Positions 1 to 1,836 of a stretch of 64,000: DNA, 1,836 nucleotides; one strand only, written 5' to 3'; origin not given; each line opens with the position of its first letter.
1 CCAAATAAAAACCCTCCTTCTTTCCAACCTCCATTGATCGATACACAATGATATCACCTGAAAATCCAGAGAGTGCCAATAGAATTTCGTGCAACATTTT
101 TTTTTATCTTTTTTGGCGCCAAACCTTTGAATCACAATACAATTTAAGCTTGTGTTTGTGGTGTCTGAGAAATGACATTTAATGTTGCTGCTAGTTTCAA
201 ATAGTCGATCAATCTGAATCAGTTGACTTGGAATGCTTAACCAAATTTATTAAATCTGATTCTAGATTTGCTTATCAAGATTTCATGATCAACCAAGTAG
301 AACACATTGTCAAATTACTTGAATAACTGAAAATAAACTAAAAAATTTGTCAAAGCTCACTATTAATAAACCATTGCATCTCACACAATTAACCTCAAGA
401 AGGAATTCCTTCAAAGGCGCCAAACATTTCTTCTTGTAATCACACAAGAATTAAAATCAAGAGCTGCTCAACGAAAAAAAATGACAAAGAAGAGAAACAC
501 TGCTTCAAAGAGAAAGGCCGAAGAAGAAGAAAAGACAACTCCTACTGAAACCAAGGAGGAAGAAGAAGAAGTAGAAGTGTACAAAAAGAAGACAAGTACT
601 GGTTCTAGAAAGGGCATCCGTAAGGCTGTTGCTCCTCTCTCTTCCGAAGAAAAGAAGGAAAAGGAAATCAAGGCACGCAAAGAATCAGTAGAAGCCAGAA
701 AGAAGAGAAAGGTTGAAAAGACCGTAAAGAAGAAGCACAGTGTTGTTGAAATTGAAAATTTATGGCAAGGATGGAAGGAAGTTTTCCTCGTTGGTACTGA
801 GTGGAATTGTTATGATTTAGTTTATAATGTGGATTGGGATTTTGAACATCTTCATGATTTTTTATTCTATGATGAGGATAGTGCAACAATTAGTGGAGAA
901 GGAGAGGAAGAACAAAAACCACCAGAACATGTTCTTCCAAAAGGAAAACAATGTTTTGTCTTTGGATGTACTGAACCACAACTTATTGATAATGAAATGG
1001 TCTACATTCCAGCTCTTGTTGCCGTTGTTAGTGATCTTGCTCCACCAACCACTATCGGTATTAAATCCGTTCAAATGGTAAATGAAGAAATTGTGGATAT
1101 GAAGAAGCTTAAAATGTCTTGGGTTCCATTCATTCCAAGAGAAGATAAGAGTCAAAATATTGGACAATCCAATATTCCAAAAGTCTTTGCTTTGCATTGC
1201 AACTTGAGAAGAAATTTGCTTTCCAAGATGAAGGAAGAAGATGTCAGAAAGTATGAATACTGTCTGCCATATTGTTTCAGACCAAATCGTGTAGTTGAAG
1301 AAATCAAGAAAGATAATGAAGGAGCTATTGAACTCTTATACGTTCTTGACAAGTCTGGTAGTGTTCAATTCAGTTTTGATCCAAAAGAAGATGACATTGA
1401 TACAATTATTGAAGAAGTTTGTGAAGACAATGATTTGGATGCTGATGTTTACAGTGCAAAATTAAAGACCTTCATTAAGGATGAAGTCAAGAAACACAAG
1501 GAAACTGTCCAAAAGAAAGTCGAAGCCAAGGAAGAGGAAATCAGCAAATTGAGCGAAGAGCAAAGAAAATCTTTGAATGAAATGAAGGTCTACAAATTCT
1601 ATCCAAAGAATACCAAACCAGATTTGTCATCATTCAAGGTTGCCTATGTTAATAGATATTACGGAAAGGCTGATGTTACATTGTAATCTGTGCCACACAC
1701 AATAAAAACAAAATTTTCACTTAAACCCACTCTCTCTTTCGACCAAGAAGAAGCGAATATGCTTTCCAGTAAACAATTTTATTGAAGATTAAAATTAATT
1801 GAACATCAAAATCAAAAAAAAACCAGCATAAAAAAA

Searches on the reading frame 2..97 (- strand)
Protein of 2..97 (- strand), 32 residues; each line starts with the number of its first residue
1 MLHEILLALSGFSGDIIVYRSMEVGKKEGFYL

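Call 87: search_solved_structures(query=window:2-97:-, max_evalue=10, show_alignments=2)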
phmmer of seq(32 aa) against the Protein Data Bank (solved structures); distinct sequences matched with E-value up to 10: 6.
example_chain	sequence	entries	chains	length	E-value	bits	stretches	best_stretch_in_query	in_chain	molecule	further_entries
5iww_D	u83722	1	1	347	0.088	16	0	8-22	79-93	PLS9-PPR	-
8vrd_I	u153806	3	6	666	0.48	13.8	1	1-20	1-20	Isoform 2 of Gamma-tubulin complex component 4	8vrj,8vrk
6v69_I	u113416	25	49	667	0.48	13.8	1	1-20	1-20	Gamma-tubulin complex component 4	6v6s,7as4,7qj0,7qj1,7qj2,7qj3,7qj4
3rip_A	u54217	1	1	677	0.49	13.7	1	1-20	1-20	Gamma-tubulin complex component 4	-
6tf9_VP1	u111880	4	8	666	0.52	13.7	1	1-20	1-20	Gamma-tubulin complex component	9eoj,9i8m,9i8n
9g3x_I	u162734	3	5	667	0.56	13.6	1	1-20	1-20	Gamma-tubulin complex component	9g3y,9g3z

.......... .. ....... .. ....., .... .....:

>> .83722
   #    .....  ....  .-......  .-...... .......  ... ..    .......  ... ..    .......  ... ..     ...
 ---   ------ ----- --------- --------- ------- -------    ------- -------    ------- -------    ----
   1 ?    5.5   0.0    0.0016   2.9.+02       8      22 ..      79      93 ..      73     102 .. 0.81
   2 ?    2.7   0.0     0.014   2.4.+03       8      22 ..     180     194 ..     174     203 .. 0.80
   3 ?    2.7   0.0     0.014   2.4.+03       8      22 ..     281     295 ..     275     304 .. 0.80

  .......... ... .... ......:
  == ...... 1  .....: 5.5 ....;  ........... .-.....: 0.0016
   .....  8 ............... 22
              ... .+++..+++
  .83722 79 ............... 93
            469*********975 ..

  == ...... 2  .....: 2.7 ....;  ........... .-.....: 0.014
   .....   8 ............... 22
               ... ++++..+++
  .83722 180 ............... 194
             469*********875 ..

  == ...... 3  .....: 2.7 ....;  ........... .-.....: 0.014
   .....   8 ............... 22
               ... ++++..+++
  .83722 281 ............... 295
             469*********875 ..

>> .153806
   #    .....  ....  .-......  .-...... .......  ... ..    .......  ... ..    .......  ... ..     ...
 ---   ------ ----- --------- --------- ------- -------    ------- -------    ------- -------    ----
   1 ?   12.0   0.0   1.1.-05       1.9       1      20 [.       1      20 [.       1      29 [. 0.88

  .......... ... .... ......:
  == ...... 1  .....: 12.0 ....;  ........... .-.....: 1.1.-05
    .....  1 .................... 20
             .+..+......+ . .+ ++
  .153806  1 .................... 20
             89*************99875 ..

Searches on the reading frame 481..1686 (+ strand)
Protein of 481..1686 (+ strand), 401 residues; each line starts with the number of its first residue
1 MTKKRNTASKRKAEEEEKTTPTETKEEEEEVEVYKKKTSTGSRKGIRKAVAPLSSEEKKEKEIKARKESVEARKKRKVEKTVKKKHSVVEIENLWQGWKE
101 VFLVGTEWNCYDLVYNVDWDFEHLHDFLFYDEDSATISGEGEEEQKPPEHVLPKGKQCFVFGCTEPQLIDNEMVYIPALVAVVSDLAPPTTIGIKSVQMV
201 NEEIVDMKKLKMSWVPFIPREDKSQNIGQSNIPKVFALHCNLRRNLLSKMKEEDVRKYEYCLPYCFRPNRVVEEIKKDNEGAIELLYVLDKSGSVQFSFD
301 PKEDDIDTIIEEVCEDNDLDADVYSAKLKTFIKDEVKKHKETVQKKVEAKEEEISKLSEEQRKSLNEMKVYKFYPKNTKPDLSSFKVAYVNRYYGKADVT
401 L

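Call 12: search_protein_families(library=pfam, proteins=[window:481-1686:+], max_evalue=0.01)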
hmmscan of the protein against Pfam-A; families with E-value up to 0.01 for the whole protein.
window:481-1686:+ (401 aa): 1 family
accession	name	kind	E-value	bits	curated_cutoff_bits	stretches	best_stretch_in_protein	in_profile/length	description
PF12317.13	IFT46_B_C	-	0.0068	16.6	22.2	1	32-102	86-156/211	Intraflagellar transport complex B protein 46 C terminal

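Call 15: find_encoding_contigs(protein=window:481-1686:+, flank=10000, max_places=6)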
Protein window:481-1686:+ (401 aa): no gene with exactly this product is on record in the collection.

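Call 16: find_homologous_proteins(query=window:481-1686:+)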
Query window:481-1686:+ (401 aa): 487 proteins with E <= 0.001 among 5202 candidates; the best 120 are listed.
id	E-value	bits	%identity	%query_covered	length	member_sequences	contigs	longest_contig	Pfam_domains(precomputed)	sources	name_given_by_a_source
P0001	1.8e-228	776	95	96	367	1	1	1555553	-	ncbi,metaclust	ncbi:predicted protein, partial [Naegleria gruberi]|metaclust:status=active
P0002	1.8e-175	602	66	99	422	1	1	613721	-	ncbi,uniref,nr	ncbi:hypothetical protein C9374_005943 [Naegleria lovaniensis]|uniref:Uncharacterized protein n=1 Ta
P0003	4.6e-172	590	68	100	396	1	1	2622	-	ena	-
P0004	4.8e-172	590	66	100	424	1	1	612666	-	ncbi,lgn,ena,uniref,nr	ncbi:hypothetical protein FDP41_000007 [Naegleria fowleri]|uniref:Uncharacterized protein n=1 Tax=Na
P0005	4.9e-149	515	61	99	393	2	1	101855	-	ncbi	ncbi:hypothetical protein ABK040_015781 [Willaertia magna]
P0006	2.1e-72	262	37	90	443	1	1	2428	-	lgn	-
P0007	1.5e-71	259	39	78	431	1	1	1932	-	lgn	-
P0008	1.4e-70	256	41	87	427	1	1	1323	-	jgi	-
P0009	5.7e-68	248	39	86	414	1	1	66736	-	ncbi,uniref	ncbi:hypothetical protein AKO1_007701 [Acrasis kona]|uniref:Uncharacterized protein n=1 Tax=Acrasis 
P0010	1.5e-67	246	36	88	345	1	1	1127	-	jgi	jgi:hypothetical protein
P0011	8.0e-59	218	38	80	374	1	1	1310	-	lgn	-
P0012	2.6e-55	206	37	87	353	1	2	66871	-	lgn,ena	-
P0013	1.3e-54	204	37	86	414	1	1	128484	-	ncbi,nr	ncbi:hypothetical protein N665_0841s0020 [Sinapis alba]|nr:hypothetical protein N665_0841s0020 [Sina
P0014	2.8e-54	203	37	86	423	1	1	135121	-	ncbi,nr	ncbi:hypothetical protein N665_0805s0014 [Sinapis alba]|nr:hypothetical protein N665_0805s0014 [Sina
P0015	4.5e-54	202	37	84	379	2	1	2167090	-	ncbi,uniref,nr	ncbi:hypothetical protein STAS_26186 [Striga asiatica]|uniref:Protein HEAT INTOLERANT 4-like n=1 Tax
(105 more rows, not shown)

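Call 18: find_encoding_contigs(protein=P0001, flank=10000, max_places=3)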
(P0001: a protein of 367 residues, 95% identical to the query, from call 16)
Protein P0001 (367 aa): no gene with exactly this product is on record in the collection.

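Call 19: find_encoding_contigs(protein=P0004, flank=10000, max_places=3)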
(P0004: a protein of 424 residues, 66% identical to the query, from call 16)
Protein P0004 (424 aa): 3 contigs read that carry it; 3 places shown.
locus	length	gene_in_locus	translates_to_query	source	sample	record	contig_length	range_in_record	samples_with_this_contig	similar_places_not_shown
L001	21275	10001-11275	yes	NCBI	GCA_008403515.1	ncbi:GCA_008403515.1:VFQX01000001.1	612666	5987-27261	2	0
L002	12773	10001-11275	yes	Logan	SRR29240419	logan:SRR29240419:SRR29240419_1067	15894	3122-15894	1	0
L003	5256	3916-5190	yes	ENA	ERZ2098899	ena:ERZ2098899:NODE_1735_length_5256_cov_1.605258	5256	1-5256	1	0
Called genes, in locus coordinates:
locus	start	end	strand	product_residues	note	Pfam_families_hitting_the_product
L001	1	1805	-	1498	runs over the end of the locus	-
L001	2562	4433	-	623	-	PF02721:DUF223, PF01336:tRNA_anti-codon (weak), PF16900:REPA_OB_2, PF08646:Rep_fac-A_C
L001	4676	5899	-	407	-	-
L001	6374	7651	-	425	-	PF00400:WD40 (faint), PF23381:Beta-prop_IFT122_1st (faint), PF23414:Beta-prop_EML_2 (faint), PF24796:WDR55 (faint), PF24807:WD40_CDC20-Fz (faint), PF24814:WD40_Prp19 (faint), PF25171:Beta-prop_WDR36-Utp21_1st (faint), PF25173:Beta-prop_WDR3_1st (faint), +3 more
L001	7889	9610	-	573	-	-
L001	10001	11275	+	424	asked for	-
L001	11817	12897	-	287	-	-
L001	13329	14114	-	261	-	PF08242:Methyltransf_12 (weak), PF13847:Methyltransf_31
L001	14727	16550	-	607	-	-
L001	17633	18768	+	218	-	PF01105:EMP24_GP25L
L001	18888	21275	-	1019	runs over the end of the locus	-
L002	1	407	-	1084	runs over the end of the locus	-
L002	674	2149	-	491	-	-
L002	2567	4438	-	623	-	PF02721:DUF223, PF01336:tRNA_anti-codon (weak), PF16900:REPA_OB_2, PF08646:Rep_fac-A_C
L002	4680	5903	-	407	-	-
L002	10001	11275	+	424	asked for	-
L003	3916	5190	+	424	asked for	-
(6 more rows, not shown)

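Call 20: find_encoding_contigs(protein=P0002, flank=10000, max_places=3)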
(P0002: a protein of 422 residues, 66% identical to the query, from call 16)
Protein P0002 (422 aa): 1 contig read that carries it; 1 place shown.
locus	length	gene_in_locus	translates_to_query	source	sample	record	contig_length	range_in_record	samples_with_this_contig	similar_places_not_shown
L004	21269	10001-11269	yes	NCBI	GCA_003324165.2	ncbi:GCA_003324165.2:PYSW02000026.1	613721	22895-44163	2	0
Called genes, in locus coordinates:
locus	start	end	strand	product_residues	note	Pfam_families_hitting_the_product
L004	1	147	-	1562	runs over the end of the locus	-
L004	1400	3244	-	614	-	PF01336:tRNA_anti-codon (weak), PF16900:REPA_OB_2, PF08646:Rep_fac-A_C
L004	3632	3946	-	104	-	-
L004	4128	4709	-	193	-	-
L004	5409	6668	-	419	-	PF00400:WD40 (faint), PF23381:Beta-prop_IFT122_1st (faint), PF23414:Beta-prop_EML_2 (faint), PF24796:WDR55 (faint), PF24807:WD40_CDC20-Fz (faint), PF24814:WD40_Prp19 (faint), PF25171:Beta-prop_WDR36-Utp21_1st (weak), PF23409:Beta-prop_EML (weak), +7 more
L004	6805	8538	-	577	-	-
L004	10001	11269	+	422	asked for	-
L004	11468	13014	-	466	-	-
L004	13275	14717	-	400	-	-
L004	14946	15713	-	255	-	PF10017:Methyltransf_33 (faint), PF13847:Methyltransf_31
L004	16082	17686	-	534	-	-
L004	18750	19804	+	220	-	PF01105:EMP24_GP25L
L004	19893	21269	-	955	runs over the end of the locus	-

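Call 32: find_encoding_contigs(protein=P0005, flank=10000, max_places=2)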
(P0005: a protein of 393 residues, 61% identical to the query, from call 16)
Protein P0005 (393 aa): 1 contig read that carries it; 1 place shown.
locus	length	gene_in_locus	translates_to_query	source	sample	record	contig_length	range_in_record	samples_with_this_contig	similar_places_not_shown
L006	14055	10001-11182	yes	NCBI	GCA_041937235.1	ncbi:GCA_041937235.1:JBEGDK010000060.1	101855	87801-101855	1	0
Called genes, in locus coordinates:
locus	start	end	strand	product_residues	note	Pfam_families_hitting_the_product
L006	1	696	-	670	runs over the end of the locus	PF13475:DUF4116 (weak)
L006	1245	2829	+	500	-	-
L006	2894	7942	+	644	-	PF07974:EGF_2 (faint), PF23106:EGF_Teneurin (faint), PF23301:EGF_PEAR1L (faint), PF25024:EGF_TEN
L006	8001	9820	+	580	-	-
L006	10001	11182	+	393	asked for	-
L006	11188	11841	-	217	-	-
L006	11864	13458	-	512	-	PF24521:Ank_KRIT1 (faint), PF13606:Ank_3 (faint), PF12796:Ank_2, PF13637:Ank_4 (weak), PF12796:Ank_2, PF13637:Ank_4, PF12796:Ank_2, PF00023:Ank (weak), +1 more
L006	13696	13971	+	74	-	PF00400:WD40, PF23381:Beta-prop_IFT122_1st, PF24805:EIF3I (weak), PF24807:WD40_CDC20-Fz, PF24814:WD40_Prp19, PF25173:Beta-prop_WDR3_1st, PF25174:Beta-prop_THOC3, PF25175:Beta-prop_WDR5, +4 more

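Call 47: search_protein_families(library=pfam, proteins=[L004:6805-8538:-, L001:4676-5899:-], max_evalue=0.01)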
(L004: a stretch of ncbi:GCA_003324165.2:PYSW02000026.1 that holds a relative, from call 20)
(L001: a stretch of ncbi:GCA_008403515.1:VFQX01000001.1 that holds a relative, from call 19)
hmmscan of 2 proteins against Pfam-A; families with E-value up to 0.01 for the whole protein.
L004:6805-8538:- (577 aa): 0 families

L001:4676-5899:- (407 aa): 0 families

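Call 72: find_homologous_proteins(query=L001:2562-4433:-, max_evalue=1e-60)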
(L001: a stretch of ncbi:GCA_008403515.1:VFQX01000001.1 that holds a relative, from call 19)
Query L001:2562-4433:- (623 aa): 7 proteins with E <= 1e-60 among 8000 candidates.
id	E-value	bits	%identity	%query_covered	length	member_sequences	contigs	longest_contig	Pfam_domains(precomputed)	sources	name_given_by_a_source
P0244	0.0e+0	1262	87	100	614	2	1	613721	PF08646.17,PF01336.32,PF16900.12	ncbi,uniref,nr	ncbi:hypothetical protein C9374_005938 [Naegleria lovaniensis]|uniref:Replication protein A subunit 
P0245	1.0e-246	838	60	100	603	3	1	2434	PF08646.17,PF02721.21,PF01336.32,PF16900.12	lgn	-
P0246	3.1e-214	731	56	98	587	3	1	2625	PF08646.17,PF02721.21,PF01336.32,PF16900.12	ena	-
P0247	9.2e-158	545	45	95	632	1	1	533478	PF08646.17,PF02721.21,PF01336.32,PF16900.12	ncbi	ncbi:hypothetical protein ABK040_010163 [Willaertia magna]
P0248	3.6e-66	242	29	96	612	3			PF04057.19,PF08646.17,PF01336.32,PF16900.12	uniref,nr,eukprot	uniref:Replication protein A subunit n=1 Tax=Albugo laibachii Nc14 TaxID=890382 RepID=F0WKI4_9STRA|n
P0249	2.0e-64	236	31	70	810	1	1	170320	PF08646.17,PF16900.12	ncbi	ncbi:hypothetical protein ABK040_000824 [Willaertia magna]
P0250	5.4e-63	232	28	96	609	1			PF04057.19,PF08646.17,PF02721.21,PF01336.32,PF16900.12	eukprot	eukprot:g74900.t1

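Call 73: find_encoding_contigs(protein=P0247, flank=5000, max_places=2)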
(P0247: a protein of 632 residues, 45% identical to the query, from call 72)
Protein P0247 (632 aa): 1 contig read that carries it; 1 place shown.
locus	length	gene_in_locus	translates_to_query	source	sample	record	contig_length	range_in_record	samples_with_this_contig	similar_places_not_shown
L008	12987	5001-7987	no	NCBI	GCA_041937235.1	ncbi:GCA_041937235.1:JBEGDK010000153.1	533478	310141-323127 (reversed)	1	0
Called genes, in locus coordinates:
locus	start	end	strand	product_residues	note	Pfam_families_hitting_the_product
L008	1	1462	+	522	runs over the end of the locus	-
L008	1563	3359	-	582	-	PF01417:ENTH (weak), PF07651:ANTH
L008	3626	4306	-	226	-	-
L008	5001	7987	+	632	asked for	PF01336:tRNA_anti-codon (weak), PF02721:DUF223 (weak), PF16900:REPA_OB_2, PF08646:Rep_fac-A_C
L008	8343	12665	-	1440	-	PF03193:RsgA_GTPase (faint), PF00664:ABC_membrane (weak), PF00005:ABC_tran, PF01926:MMR_HSR1 (faint), PF13401:AAA_22 (faint), PF13555:AAA_29 (faint), PF00664:ABC_membrane, PF00005:ABC_tran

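Call 74: find_encoding_contigs(protein=P0245, flank=5000, max_places=4)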
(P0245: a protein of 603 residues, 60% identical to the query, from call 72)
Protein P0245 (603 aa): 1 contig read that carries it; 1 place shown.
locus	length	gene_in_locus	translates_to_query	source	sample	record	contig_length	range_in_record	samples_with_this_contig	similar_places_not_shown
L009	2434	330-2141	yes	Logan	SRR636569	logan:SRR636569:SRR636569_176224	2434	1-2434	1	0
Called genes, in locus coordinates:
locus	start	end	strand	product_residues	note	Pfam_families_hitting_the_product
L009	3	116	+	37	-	?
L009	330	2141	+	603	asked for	PF02721:DUF223, PF01336:tRNA_anti-codon (weak), PF16900:REPA_OB_2, PF08646:Rep_fac-A_C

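Call 78: find_encoding_contigs(protein=P0246, flank=5000, max_places=3)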
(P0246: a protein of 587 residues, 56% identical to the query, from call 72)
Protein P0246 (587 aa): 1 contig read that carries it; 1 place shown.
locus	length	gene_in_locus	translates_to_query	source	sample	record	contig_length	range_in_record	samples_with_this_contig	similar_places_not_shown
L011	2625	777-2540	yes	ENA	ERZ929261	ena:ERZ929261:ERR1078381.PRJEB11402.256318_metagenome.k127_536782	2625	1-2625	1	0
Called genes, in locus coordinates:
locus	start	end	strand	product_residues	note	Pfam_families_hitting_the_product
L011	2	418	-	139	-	?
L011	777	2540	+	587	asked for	PF02721:DUF223, PF01336:tRNA_anti-codon (weak), PF16900:REPA_OB_2, PF08646:Rep_fac-A_C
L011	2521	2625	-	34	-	?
